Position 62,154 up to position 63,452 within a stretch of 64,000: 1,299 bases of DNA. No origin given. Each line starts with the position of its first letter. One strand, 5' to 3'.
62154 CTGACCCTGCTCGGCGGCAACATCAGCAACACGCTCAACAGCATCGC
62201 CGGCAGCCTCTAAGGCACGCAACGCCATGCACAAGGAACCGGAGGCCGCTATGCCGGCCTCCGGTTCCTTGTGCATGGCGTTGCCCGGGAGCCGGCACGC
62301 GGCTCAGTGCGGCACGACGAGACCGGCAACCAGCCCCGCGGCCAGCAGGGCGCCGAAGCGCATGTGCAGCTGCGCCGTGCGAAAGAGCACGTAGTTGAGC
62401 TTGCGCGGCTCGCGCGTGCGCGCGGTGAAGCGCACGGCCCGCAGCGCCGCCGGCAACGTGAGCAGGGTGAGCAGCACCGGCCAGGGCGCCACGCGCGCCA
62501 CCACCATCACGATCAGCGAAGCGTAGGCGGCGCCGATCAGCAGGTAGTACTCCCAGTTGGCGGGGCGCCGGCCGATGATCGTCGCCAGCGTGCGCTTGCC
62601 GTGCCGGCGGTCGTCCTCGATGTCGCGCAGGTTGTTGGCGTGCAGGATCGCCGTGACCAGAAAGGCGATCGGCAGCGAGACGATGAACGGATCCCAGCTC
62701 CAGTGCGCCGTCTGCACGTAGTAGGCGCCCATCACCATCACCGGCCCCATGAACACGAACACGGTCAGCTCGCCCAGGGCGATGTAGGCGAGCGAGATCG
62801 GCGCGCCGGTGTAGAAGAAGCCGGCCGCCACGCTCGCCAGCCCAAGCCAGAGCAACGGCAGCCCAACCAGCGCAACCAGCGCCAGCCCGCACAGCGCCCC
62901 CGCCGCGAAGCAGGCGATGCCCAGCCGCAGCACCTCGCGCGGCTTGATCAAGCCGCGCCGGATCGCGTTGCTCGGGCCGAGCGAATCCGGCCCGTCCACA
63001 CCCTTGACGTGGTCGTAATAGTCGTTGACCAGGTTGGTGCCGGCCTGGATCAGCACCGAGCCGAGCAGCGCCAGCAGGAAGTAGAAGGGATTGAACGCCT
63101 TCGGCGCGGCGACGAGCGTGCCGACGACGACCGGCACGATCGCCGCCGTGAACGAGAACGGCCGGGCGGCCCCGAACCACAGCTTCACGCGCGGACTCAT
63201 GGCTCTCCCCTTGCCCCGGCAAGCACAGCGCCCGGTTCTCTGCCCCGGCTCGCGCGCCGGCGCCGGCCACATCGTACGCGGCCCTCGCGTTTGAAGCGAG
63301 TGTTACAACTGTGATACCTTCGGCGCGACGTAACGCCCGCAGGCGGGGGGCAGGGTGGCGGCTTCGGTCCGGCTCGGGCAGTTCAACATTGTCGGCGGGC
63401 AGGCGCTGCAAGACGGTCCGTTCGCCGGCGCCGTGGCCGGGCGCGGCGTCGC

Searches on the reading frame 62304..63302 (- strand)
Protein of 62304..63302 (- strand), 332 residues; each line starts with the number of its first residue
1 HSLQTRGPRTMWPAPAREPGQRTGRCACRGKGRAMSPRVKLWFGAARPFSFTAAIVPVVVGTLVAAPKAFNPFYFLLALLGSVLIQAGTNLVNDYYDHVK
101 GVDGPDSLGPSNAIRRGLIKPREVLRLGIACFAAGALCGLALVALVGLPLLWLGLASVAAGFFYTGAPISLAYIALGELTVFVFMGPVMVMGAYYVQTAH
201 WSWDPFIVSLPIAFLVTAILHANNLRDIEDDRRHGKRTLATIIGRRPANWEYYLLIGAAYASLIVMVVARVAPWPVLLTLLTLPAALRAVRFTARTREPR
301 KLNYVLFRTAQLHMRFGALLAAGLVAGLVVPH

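Call 30: search_protein_families(library=pfam, proteins=[window:62304-63302:-], max_evalue=0.00001)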
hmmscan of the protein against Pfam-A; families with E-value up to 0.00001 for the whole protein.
window:62304-63302:- (332 aa): 1 family
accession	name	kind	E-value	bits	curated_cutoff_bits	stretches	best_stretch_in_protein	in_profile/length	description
PF01040.23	UbiA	-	1.7e-45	155.7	34.2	1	55-305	2-243/250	UbiA prenyltransferase family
